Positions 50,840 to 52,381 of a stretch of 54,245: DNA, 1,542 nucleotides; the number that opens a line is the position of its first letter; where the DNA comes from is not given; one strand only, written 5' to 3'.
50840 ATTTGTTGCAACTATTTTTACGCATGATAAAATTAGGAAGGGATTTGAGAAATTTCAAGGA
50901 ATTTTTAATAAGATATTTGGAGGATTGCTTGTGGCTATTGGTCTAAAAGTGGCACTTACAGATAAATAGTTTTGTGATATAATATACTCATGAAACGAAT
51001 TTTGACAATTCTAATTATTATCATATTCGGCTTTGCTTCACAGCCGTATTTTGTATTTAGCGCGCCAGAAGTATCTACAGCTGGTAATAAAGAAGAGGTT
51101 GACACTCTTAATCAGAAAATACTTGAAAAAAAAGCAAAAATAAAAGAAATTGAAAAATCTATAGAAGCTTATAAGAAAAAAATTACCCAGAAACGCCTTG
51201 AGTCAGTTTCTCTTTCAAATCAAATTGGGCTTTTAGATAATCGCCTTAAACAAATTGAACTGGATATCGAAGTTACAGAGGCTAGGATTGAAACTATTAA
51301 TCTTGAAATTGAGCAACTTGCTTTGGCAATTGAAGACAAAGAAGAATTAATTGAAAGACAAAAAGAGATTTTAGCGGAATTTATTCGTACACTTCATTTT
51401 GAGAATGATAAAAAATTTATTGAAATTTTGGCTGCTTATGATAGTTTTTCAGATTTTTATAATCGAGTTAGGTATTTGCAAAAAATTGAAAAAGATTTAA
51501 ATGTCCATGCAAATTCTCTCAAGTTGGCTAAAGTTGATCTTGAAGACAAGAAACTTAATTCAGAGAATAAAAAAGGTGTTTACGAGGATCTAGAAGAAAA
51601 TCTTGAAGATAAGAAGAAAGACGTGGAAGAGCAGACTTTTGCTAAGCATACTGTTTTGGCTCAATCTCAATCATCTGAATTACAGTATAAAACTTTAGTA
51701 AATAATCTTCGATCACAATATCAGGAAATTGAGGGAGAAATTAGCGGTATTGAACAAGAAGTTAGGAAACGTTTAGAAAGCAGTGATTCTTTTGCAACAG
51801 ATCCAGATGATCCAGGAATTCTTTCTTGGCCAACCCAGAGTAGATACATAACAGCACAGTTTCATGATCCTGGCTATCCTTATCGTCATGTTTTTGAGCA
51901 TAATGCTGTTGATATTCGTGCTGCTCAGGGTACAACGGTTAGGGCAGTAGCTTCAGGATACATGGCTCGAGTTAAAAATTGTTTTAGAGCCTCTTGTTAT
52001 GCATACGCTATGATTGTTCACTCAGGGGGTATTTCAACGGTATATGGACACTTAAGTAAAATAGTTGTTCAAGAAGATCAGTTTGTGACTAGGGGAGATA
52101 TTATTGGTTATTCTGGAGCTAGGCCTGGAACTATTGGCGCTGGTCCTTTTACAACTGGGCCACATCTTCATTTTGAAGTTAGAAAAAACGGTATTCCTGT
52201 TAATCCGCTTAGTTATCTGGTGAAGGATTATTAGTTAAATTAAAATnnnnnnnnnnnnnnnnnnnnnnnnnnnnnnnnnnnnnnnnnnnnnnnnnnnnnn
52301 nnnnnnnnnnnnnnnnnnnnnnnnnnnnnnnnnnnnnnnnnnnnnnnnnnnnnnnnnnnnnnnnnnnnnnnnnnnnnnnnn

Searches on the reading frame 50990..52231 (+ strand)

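Call 76: search_protein_families(library=pfam, max_evalue=0.001, proteins=[window:50990-52231:+])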
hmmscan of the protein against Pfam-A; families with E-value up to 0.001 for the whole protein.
window:50990-52231:+ (414 aa): 2 families
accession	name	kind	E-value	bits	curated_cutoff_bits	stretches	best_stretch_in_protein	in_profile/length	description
PF01551.29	Peptidase_M23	-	2.6e-24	85.7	28.7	1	304-406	3-96/96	Peptidase family M23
PF24568.1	CC_PcsB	-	0.00015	22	27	1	114-167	1-55/75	Peptidoglycan hydrolase PcsB, coiled-coil domain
